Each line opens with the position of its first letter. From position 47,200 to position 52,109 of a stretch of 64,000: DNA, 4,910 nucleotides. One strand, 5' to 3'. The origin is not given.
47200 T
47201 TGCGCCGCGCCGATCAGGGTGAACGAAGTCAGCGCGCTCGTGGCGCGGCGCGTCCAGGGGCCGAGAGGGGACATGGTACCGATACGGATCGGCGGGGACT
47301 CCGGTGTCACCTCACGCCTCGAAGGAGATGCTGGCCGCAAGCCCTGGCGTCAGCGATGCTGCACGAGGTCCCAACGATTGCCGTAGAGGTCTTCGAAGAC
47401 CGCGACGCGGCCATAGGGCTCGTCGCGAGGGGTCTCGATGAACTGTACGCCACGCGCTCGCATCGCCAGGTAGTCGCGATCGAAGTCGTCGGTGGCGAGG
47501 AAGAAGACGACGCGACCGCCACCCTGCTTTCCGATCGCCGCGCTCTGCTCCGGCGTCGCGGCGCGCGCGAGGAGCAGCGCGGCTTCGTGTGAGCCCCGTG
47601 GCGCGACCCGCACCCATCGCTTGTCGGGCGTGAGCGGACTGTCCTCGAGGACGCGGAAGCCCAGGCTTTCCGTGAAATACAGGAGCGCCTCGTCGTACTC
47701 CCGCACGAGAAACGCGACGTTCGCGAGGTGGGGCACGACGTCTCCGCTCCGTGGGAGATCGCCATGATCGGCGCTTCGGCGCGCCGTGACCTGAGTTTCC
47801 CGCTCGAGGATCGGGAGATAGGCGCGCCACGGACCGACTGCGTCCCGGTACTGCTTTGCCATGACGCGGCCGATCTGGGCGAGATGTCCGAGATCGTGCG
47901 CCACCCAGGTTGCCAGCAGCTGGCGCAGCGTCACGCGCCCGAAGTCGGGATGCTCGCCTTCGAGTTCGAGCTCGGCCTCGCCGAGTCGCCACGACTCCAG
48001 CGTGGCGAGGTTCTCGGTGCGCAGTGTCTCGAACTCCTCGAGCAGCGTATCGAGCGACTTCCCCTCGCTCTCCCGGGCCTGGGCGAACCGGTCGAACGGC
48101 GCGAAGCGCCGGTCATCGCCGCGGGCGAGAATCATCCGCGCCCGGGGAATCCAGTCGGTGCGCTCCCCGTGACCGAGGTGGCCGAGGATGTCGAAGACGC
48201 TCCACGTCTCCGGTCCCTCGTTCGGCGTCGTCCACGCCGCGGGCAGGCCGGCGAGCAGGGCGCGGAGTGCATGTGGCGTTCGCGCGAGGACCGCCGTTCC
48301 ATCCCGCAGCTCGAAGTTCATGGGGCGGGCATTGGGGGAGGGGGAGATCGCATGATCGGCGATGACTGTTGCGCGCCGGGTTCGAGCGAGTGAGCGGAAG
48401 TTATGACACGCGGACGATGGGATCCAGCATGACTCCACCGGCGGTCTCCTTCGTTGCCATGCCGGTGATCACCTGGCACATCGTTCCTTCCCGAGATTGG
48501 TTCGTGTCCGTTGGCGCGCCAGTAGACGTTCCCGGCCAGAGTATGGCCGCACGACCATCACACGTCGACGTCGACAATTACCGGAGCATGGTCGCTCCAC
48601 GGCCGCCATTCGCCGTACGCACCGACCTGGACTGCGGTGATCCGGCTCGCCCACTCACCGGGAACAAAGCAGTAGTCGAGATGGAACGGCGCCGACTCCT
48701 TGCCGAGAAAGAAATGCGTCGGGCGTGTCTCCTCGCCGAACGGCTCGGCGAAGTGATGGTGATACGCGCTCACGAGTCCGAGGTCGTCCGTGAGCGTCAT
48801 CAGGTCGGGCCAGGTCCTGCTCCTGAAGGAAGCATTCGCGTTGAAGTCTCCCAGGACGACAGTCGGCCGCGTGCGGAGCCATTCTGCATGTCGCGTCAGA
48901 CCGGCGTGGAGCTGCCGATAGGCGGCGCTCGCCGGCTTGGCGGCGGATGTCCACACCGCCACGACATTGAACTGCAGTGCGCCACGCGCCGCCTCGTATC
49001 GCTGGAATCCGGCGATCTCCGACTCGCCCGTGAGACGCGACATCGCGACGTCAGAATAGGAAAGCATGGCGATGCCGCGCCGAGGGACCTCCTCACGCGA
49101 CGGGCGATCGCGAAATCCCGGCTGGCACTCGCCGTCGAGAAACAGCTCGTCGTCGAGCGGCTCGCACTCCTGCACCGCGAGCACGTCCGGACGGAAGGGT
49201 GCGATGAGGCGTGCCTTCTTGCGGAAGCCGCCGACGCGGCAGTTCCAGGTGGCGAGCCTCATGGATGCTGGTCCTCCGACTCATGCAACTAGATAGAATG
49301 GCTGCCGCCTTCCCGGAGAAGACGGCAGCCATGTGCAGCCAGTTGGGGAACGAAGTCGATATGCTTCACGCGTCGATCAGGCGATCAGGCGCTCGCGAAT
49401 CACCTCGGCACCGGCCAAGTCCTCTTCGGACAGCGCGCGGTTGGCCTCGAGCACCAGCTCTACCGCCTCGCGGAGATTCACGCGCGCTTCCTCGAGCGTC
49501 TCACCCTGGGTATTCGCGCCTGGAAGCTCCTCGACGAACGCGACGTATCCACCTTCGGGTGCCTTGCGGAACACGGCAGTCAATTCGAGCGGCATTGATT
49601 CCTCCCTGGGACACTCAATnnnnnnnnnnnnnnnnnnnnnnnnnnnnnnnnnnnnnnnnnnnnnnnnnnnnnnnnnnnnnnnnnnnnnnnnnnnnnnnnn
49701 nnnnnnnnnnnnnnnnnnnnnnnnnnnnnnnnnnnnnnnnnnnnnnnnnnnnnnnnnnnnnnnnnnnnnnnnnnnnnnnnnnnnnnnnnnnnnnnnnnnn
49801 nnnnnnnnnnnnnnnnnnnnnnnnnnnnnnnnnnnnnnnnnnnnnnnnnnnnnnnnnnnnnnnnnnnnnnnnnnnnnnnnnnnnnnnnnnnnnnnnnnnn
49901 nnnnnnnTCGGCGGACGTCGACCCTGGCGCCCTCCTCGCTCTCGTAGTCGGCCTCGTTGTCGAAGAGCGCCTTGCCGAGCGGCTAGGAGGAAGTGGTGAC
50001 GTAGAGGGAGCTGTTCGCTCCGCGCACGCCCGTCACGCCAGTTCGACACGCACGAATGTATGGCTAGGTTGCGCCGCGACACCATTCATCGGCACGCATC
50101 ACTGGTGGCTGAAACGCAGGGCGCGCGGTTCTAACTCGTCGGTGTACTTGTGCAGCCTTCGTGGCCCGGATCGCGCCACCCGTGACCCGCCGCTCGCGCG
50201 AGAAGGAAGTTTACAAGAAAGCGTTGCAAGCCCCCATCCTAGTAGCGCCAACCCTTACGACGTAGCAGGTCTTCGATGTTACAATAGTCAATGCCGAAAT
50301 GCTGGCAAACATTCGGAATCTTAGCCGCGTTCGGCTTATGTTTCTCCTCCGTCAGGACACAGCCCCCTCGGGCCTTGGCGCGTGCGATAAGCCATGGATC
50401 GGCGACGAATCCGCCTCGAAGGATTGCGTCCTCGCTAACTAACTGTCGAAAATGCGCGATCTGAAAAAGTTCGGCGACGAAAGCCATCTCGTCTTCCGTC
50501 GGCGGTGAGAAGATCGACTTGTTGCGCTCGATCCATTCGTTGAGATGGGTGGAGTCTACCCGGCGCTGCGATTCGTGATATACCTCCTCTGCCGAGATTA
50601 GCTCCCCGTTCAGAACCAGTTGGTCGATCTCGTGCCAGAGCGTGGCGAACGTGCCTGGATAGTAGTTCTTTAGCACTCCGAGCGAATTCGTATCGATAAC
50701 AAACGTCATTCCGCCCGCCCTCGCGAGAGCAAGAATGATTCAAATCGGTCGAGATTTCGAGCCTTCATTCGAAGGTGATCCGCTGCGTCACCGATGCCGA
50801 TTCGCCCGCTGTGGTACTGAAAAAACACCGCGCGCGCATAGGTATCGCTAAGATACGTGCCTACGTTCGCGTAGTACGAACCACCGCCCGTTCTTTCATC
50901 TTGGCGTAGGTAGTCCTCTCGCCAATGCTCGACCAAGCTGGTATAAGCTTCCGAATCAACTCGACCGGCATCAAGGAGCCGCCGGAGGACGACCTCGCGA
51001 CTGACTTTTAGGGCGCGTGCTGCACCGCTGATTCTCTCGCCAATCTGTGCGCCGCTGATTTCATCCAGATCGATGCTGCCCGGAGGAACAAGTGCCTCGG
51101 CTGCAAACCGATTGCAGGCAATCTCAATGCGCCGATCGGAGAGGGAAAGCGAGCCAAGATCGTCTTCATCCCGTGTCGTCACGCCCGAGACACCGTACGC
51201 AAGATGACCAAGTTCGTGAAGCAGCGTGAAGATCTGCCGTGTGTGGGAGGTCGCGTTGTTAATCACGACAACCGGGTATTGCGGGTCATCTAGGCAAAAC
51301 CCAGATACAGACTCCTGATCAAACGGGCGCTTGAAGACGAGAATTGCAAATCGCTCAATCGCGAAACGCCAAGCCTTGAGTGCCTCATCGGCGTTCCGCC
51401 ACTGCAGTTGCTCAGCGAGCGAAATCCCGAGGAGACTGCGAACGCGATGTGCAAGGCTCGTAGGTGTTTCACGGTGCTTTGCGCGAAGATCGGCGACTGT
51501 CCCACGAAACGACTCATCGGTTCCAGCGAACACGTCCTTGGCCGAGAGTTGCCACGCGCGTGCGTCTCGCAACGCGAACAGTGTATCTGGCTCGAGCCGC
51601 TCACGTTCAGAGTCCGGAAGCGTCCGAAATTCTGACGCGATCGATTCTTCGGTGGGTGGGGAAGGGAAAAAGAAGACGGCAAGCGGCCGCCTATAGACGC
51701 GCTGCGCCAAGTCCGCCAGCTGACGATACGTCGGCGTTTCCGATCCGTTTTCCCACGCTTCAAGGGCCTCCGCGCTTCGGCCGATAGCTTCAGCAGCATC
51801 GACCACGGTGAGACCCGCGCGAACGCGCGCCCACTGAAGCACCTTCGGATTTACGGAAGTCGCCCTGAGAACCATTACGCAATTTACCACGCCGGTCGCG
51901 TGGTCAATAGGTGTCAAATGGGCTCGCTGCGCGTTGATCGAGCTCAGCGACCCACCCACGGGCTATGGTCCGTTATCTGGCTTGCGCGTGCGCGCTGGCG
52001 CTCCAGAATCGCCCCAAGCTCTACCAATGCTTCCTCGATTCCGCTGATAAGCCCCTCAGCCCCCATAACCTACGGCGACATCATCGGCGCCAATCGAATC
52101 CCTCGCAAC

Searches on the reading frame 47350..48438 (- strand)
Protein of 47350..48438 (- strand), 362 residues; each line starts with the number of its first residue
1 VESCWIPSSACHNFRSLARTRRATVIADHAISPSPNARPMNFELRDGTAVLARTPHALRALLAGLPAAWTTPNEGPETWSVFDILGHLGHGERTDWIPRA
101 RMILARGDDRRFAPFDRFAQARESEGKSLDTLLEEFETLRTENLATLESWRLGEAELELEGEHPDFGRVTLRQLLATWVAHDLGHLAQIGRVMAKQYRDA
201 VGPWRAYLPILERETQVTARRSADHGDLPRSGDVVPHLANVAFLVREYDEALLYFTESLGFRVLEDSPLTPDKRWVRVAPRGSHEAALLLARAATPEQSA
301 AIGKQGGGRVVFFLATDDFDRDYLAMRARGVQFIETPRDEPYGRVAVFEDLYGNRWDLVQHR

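Call 15: search_protein_families(library=pfam, proteins=[window:47350-48438:-], max_evalue=0.001)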
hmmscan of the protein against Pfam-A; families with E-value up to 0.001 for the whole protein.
window:47350-48438:- (362 aa): 3 families
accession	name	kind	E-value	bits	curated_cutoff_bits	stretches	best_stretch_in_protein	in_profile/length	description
PF00903.31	Glyoxalase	-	7.2e-16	59.1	20.6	1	239-357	3-120/121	Glyoxalase/Bleomycin resistance protein/Dioxygenase superfamily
PF12867.12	DinB_2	-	1.1e-14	55.4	24.8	1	51-189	2-128/128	DinB superfamily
PF11716.13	MDMPI_N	-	0.0004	21.5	24.2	1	56-179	6-134/140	Mycothiol maleylpyruvate isomerase N-terminal domain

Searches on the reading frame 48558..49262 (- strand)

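Call 47: search_protein_families(library=pfam, proteins=[window:48558-49262:-], max_evalue=0.0001)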
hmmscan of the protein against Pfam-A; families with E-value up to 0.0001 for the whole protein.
window:48558-49262:- (234 aa): 1 family
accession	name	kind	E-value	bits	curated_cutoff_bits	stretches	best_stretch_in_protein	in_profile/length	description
PF03372.29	Exo_endo_phos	-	7.9e-10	39.3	24.5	1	4-213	1-215/225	Endonuclease/Exonuclease/phosphatase family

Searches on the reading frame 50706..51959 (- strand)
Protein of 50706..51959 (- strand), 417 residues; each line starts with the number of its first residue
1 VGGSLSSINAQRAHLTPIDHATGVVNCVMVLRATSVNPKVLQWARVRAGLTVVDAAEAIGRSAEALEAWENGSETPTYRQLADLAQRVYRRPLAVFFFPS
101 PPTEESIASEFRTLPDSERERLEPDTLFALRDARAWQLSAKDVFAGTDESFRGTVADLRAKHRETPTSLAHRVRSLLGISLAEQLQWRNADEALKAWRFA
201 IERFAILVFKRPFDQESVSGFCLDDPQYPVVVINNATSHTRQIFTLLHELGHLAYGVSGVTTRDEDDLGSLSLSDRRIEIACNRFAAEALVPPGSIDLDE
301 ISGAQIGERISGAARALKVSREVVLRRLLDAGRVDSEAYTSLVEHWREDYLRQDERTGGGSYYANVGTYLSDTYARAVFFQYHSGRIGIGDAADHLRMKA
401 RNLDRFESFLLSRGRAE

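Call 47: search_protein_families(library=pfam, proteins=[window:50706-51959:-], max_evalue=0.0001)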
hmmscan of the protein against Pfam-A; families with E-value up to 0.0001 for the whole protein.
window:50706-51959:- (417 aa): 2 families
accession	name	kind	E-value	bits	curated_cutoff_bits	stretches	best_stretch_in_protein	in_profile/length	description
PF06114.19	Peptidase_M78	-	5.5e-19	68.6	22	1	202-328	2-122/123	IrrE N-terminal-like domain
PF13560.12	HTH_31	-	7e-07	29.9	27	1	41-86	6-52/64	Helix-turn-helix domain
